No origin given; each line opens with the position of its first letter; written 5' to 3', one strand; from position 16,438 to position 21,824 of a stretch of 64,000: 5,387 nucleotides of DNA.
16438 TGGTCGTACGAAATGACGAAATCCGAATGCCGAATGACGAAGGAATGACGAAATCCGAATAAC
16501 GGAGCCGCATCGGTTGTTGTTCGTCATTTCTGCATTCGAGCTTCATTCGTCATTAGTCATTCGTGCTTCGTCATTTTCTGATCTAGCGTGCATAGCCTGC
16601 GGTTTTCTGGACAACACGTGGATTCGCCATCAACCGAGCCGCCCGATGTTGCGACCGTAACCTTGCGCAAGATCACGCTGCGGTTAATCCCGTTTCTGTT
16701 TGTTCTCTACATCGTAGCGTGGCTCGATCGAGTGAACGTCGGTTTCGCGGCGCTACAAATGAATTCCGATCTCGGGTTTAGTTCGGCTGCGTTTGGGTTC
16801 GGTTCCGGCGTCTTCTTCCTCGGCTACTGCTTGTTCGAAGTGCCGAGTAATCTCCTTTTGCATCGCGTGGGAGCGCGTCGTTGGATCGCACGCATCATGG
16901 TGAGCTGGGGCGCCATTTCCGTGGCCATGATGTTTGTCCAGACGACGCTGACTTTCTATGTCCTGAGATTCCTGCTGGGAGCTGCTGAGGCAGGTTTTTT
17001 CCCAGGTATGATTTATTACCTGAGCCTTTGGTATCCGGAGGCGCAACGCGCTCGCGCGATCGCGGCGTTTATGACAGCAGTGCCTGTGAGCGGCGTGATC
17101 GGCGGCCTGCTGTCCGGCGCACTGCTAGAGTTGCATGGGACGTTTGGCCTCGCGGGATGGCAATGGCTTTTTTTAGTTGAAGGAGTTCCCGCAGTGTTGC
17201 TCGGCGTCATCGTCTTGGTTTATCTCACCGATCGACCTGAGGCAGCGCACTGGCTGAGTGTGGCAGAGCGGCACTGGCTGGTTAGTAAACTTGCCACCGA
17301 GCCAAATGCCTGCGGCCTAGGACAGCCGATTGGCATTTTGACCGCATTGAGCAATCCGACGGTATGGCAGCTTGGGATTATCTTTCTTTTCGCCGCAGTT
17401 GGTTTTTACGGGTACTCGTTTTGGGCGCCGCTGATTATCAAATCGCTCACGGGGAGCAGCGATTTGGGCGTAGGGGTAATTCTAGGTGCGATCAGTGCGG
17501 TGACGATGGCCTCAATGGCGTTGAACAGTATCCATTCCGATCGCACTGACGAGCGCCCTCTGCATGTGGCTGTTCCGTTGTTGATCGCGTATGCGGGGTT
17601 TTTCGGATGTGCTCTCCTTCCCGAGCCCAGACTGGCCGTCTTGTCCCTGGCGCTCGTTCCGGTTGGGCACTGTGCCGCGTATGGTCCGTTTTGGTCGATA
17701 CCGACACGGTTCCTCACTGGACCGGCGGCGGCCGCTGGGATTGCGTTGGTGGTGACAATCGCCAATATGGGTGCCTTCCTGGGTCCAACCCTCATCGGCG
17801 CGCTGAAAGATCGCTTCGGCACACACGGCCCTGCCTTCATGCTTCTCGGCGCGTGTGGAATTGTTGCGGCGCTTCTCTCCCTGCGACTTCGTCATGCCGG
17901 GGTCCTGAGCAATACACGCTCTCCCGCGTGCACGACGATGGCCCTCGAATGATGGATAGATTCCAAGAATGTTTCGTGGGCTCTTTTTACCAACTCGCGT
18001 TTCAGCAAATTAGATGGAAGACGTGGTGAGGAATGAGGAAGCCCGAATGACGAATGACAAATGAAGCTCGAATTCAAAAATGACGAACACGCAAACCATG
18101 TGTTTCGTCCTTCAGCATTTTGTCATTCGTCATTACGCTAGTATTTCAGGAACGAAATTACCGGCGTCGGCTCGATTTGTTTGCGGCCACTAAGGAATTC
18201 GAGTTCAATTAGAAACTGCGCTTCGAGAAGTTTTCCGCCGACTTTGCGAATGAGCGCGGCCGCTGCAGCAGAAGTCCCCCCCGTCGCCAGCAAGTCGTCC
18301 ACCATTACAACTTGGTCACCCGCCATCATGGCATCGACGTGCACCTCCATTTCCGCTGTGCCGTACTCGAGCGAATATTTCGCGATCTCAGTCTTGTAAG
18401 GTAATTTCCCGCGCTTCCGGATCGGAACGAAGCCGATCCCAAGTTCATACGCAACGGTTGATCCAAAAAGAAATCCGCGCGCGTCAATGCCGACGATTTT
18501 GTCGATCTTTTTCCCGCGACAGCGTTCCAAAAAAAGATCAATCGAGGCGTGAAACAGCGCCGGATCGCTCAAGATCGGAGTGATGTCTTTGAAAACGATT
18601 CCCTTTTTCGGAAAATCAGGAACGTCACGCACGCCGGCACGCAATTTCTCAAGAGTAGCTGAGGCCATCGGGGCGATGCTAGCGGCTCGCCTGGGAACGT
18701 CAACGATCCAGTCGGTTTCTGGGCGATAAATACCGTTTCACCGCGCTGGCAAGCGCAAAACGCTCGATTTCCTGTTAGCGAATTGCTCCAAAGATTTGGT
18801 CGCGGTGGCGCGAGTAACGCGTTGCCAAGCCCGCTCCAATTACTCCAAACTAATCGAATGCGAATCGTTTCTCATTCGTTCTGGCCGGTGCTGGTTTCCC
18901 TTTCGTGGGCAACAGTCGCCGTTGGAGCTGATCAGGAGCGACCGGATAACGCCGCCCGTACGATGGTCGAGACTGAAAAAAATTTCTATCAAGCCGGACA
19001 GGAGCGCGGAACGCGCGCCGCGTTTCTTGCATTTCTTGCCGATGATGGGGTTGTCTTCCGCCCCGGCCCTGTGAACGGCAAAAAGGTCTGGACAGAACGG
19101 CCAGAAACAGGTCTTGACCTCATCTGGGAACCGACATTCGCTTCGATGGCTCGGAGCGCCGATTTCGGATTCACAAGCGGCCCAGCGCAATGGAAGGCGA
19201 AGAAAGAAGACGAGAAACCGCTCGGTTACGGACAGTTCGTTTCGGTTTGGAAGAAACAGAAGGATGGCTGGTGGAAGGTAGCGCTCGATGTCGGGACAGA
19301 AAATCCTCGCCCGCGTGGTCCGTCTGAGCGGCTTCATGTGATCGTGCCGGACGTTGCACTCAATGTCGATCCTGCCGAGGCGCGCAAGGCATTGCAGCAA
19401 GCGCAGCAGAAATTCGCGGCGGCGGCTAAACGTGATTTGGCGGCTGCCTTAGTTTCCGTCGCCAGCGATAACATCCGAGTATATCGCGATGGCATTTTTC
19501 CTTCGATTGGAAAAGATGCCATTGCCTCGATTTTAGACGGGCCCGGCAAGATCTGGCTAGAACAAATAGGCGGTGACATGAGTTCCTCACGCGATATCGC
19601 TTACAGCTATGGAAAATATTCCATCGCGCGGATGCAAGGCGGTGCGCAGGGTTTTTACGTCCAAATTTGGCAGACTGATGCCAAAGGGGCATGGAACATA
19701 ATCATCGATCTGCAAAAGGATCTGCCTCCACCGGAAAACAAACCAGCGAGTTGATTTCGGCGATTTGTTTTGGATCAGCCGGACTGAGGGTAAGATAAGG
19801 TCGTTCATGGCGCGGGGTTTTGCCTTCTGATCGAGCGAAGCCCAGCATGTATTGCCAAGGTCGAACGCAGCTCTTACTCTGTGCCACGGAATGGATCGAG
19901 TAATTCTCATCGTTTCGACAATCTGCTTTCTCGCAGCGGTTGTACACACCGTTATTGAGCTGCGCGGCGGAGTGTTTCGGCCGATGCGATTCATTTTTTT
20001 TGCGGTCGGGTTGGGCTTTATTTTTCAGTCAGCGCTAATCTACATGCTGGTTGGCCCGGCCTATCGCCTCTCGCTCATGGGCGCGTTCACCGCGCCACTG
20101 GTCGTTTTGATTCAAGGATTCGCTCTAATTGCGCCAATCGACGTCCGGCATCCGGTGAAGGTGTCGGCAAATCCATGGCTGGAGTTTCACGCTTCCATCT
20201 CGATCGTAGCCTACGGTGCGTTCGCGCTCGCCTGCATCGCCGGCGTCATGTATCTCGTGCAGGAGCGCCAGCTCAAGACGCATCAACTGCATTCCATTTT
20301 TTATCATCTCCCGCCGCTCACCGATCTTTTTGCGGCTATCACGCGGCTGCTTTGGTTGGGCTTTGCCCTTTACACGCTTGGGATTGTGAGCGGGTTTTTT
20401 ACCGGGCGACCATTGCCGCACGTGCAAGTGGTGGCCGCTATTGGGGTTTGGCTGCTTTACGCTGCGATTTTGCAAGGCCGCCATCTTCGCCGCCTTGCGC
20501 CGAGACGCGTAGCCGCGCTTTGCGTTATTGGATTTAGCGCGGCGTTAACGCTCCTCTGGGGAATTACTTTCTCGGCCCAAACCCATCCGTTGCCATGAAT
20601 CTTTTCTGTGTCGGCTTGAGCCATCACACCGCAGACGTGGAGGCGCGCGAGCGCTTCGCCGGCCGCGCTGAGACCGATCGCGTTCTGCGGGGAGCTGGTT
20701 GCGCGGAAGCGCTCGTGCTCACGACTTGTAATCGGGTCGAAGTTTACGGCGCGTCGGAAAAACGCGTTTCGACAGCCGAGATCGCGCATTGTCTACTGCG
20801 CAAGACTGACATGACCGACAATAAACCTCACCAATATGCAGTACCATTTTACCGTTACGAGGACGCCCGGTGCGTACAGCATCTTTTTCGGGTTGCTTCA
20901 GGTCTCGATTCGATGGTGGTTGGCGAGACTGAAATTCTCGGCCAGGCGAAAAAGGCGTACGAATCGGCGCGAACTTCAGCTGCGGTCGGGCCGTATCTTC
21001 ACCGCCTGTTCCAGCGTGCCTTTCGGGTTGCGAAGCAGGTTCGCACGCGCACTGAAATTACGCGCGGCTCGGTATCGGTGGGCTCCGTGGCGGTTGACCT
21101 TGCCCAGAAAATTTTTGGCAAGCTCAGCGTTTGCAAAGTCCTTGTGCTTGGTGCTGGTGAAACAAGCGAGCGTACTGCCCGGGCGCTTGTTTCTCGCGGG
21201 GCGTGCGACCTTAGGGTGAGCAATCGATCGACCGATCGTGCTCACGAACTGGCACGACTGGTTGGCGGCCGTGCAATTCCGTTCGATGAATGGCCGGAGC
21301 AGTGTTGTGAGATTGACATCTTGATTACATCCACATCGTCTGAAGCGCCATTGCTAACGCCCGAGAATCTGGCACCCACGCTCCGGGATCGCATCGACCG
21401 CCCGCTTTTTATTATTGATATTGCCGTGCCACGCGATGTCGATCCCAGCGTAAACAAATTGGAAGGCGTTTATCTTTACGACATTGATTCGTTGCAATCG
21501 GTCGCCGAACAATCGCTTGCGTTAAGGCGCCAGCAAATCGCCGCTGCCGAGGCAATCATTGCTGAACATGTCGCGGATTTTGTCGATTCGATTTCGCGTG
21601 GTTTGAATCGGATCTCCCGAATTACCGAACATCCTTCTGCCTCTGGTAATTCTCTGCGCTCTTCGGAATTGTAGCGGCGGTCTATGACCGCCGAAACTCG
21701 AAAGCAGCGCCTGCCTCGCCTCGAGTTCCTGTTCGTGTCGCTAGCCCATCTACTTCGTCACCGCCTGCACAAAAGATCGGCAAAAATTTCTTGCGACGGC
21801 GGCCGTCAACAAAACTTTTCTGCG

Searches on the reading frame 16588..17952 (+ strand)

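Call 77: search_protein_families(library=pfam, proteins=[window:16588-17952:+], max_evalue=0.00001)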
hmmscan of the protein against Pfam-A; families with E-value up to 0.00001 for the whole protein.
window:16588-17952:+ (454 aa): 1 family
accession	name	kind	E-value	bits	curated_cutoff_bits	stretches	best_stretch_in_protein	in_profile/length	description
PF07690.21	MFS_1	-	1.2e-45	156.4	33.4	1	37-400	1-347/347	Major Facilitator Superfamily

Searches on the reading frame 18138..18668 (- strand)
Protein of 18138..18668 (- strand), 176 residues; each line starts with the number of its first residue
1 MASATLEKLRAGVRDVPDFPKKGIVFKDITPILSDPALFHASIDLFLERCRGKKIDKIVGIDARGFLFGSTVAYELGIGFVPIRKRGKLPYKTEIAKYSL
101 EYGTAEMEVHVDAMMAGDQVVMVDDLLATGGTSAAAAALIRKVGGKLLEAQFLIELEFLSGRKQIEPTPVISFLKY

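Call 77: search_protein_families(library=pfam, proteins=[window:18138-18668:-], max_evalue=0.00001)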
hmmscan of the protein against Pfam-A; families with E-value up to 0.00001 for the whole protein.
window:18138-18668:- (176 aa): 1 family
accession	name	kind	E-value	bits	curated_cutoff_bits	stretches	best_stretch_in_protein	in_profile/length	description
PF00156.33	Pribosyltran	-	1.8e-13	50.5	26.3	1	32-150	5-120/158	Phosphoribosyl transferase domain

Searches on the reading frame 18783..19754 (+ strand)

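Call 77: search_protein_families(library=pfam, proteins=[window:18783-19754:+], max_evalue=0.00001)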
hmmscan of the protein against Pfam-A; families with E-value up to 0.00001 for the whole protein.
window:18783-19754:+ (323 aa): 1 family
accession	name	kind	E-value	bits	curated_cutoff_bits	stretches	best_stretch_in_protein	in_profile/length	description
PF14534.12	DUF4440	-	7.3e-10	39.7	25.2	1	69-164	8-106/107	Domain of unknown function (DUF4440)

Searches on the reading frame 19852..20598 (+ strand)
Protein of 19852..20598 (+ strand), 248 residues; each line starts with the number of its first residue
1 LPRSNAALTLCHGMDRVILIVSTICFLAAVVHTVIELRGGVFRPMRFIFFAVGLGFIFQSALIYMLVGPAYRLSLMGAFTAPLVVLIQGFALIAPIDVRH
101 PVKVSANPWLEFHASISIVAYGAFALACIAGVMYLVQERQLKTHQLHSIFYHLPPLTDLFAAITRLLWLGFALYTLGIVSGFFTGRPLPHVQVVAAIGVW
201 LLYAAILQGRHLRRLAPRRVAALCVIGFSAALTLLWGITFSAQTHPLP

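Call 77: search_protein_families(library=pfam, proteins=[window:19852-20598:+], max_evalue=0.00001)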
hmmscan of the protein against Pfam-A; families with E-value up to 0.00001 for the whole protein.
window:19852-20598:+ (248 aa): 1 family
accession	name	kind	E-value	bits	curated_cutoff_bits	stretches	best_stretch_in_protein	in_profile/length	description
PF01578.25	Cytochrom_C_asm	-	4.9e-19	69.2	29.9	1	63-233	18-199/212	Cytochrome C assembly protein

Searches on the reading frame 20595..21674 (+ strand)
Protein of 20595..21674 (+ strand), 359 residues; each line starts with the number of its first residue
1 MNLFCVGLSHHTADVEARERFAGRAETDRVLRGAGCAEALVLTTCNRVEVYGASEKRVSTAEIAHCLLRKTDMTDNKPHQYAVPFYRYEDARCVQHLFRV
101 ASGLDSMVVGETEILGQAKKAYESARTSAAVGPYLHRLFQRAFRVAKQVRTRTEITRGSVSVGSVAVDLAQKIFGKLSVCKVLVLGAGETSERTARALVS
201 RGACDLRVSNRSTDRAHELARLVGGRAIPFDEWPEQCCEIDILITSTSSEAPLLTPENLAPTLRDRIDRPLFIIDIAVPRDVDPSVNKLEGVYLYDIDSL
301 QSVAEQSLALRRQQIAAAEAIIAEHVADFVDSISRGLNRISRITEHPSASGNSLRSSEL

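Call 77: search_protein_families(library=pfam, proteins=[window:20595-21674:+], max_evalue=0.00001)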
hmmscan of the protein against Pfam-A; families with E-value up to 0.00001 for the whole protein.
window:20595-21674:+ (359 aa): 2 families
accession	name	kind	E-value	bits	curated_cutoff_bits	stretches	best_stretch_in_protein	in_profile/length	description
PF05201.20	GlutR_N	-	5.7e-45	153.2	27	1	6-153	1-151/151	Glutamyl-tRNAGlu reductase, N-terminal domain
PF01488.26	Shikimate_DH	-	5e-38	130.7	24.3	1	168-303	1-138/138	Shikimate / quinate 5-dehydrogenase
